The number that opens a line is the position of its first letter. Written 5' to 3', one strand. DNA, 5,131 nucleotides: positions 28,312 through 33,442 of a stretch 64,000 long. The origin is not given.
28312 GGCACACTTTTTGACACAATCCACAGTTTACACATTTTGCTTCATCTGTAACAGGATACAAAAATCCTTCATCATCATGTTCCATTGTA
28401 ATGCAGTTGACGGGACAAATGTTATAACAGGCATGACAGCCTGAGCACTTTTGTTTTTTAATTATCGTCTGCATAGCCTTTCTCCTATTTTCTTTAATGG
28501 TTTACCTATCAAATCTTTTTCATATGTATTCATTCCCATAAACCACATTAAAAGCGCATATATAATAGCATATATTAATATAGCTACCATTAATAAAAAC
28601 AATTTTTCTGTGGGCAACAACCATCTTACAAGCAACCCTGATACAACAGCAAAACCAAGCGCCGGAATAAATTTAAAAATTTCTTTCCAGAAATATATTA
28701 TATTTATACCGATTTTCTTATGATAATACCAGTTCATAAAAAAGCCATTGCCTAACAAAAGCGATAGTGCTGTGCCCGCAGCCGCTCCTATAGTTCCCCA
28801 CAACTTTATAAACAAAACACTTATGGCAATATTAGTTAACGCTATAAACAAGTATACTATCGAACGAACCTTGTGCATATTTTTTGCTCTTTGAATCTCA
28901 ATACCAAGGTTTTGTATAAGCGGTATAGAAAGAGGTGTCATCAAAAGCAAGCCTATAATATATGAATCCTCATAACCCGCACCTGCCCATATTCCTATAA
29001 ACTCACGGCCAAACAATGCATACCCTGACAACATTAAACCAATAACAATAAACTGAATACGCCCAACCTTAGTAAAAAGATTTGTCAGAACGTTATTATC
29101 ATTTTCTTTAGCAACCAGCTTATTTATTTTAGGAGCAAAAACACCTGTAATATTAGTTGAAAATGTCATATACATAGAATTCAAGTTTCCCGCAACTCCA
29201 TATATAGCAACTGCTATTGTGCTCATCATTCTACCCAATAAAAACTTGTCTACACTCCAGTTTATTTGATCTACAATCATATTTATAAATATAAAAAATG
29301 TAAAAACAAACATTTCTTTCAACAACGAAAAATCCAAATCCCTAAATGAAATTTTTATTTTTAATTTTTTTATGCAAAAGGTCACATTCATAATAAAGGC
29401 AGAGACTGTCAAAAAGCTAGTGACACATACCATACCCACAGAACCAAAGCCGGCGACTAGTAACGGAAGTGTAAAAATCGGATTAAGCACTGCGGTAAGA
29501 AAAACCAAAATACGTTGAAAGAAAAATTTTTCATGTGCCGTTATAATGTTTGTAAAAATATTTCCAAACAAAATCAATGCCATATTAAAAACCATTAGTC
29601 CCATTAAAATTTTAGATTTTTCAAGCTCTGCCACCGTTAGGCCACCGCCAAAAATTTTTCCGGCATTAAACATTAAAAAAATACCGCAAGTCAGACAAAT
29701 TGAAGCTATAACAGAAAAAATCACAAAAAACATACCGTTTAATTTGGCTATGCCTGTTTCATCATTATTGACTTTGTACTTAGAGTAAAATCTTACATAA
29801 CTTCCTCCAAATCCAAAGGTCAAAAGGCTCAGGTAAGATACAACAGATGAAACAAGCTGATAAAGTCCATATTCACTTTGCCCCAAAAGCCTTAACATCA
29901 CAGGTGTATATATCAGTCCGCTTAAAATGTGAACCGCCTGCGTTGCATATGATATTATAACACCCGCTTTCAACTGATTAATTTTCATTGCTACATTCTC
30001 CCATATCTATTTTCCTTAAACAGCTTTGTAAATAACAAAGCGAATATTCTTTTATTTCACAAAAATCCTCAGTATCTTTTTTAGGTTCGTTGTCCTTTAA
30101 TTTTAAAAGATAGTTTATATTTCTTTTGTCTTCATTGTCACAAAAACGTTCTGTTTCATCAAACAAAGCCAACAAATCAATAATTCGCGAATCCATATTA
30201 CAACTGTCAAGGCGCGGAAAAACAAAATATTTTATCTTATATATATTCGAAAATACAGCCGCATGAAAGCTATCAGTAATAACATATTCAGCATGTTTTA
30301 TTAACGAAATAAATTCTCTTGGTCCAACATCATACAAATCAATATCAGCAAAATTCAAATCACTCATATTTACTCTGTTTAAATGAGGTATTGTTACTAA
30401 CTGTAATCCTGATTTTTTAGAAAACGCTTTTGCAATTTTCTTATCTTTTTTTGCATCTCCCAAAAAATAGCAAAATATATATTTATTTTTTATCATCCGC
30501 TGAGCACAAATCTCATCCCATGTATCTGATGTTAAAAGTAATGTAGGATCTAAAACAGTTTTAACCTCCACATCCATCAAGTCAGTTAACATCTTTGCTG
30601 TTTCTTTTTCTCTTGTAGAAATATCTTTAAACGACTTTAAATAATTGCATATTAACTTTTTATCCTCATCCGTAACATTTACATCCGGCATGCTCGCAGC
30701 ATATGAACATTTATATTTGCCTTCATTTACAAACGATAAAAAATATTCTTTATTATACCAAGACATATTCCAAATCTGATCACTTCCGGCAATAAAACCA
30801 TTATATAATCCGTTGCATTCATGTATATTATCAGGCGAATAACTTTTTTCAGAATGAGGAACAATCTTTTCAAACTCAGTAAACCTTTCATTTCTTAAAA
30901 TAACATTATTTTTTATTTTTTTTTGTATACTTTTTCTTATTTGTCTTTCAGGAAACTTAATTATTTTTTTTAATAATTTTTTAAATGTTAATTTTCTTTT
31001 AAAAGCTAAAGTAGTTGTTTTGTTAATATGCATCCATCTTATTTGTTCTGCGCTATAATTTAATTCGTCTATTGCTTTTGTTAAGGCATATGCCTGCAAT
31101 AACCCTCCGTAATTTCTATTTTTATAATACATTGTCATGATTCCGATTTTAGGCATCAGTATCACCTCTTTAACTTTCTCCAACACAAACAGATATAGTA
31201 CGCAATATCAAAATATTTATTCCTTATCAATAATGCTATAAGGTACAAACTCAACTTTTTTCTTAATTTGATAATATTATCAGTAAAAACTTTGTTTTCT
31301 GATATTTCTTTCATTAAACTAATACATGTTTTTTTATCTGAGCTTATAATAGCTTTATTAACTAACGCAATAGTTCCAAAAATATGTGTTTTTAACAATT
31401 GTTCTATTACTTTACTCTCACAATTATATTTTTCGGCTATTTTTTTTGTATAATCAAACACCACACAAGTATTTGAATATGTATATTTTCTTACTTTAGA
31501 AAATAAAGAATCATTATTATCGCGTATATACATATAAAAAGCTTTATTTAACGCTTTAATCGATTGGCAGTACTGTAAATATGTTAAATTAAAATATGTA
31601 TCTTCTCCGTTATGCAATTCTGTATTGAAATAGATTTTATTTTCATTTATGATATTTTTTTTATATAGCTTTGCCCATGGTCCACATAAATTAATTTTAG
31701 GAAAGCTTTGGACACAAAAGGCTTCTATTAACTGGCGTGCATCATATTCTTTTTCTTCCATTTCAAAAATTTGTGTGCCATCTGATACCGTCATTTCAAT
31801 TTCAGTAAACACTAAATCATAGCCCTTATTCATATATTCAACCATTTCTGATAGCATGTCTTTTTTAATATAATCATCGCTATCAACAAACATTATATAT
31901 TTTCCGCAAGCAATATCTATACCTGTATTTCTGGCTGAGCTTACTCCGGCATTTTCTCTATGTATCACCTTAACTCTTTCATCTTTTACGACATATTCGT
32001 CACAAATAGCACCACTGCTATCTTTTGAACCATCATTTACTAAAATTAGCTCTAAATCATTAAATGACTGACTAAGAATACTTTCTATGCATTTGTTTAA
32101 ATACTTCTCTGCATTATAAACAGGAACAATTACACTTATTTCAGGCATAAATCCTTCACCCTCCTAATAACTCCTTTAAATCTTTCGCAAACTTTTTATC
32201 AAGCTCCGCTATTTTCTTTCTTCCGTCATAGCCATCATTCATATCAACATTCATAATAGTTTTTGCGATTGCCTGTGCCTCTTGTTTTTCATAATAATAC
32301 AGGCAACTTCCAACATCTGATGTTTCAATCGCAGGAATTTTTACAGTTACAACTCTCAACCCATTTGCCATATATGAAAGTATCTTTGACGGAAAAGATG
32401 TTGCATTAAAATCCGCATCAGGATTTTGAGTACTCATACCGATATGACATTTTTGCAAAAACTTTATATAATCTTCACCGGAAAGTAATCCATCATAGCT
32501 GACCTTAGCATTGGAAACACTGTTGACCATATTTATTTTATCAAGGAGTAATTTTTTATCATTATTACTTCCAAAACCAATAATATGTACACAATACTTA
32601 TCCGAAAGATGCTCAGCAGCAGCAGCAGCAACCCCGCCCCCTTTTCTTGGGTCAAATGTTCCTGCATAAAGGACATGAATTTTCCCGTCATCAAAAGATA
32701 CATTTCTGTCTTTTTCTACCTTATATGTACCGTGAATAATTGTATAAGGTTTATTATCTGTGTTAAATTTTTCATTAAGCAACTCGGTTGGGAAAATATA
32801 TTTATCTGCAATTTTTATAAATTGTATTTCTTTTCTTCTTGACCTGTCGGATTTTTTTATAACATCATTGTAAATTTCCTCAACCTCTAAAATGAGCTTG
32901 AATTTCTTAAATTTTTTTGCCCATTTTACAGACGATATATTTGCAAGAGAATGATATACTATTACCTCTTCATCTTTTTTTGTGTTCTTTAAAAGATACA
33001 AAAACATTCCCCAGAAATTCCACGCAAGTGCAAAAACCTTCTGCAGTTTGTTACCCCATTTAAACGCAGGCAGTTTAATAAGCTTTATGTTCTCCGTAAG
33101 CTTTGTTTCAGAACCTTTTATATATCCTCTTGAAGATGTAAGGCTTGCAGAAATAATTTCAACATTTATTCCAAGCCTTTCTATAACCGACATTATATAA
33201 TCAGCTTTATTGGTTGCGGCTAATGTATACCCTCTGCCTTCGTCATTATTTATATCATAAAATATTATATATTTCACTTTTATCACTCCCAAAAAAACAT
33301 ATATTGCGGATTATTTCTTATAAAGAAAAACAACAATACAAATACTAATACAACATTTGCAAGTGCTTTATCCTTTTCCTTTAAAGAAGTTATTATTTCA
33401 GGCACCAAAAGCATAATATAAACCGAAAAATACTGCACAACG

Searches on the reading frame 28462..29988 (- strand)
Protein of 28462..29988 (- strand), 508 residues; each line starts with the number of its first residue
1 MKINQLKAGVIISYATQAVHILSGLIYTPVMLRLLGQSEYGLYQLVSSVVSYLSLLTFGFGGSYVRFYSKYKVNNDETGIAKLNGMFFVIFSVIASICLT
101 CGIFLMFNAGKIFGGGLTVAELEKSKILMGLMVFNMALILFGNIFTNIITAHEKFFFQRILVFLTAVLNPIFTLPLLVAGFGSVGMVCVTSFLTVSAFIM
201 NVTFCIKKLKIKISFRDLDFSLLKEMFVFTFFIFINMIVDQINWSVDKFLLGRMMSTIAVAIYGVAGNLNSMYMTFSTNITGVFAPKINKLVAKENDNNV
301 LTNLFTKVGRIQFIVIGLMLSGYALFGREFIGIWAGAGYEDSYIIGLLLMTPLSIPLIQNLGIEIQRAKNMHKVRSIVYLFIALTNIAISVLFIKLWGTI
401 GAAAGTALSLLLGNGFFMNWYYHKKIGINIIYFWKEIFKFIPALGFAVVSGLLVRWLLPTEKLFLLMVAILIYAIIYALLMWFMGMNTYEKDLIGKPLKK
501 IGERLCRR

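Call 62: search_protein_families(library=pfam, max_evalue=0.00001, proteins=[window:28462-29988:-])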
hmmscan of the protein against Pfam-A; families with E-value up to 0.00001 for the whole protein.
window:28462-29988:- (508 aa): 2 families
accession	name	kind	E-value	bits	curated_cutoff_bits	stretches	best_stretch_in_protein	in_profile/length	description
PF01943.22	Polysacc_synt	-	4.9e-12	46.3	28.2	1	8-289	3-271/274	Polysaccharide biosynthesis protein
PF13440.11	Polysacc_synt_3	-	4.7e-11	42.9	23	1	30-341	1-290/293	Polysaccharide biosynthesis protein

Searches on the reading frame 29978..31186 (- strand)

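Call 38: search_protein_families(library=pfam, max_evalue=0.00001, proteins=[window:29978-31186:-])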
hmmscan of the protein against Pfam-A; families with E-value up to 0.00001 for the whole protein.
window:29978-31186:- (402 aa): 1 family
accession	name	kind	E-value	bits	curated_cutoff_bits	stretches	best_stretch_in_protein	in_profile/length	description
PF04230.19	PS_pyruv_trans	-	4.4e-34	119.1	25.3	1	25-319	1-272/280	Polysaccharide pyruvyl transferase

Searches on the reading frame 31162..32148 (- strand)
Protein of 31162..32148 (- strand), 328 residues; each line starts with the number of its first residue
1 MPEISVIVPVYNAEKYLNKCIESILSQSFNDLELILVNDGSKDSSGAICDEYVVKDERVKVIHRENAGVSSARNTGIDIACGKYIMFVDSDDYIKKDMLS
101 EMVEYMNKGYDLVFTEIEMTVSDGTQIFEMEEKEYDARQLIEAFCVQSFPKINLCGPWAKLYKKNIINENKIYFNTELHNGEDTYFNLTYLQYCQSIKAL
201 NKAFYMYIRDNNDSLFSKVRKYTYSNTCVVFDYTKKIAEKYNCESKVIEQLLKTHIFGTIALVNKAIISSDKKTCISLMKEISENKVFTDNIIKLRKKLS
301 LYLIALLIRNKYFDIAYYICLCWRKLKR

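Call 62: search_protein_families(library=pfam, max_evalue=0.00001, proteins=[window:31162-32148:-])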
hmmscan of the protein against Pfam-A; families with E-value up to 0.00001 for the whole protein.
window:31162-32148:- (328 aa): 3 families
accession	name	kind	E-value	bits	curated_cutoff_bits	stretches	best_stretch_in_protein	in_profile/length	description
PF00535.33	Glycos_transf_2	-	2.1e-39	135.6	23.3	1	5-133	1-131/168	Glycosyl transferase family 2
PF13641.12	Glyco_tranf_2_3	-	2.1e-13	51.3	27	1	2-115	1-121/230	Glycosyltransferase like family 2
PF10111.15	Glyco_tranf_2_2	-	1.7e-11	44.6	27.3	1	5-104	1-104/276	Glycosyltransferase like family 2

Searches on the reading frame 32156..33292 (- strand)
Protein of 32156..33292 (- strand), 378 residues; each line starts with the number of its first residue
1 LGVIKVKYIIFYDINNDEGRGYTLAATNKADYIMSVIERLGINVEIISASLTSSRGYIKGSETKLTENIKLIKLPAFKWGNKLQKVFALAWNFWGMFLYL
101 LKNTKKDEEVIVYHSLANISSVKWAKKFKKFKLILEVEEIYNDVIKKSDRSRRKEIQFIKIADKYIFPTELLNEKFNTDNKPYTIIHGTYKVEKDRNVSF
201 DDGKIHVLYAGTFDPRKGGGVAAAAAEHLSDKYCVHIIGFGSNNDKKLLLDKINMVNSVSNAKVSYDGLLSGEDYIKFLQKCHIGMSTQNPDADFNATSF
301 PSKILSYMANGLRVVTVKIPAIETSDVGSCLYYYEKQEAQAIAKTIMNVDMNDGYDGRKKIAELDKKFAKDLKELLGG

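Call 38: search_protein_families(library=pfam, max_evalue=0.00001, proteins=[window:32156-33292:-])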
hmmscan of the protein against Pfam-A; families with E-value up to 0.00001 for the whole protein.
window:32156-33292:- (378 aa): 1 family
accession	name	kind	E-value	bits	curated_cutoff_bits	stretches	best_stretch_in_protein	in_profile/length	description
PF13692.12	Glyco_trans_1_4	-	3.7e-07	30.9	27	1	206-347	3-137/142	Glycosyl transferases group 1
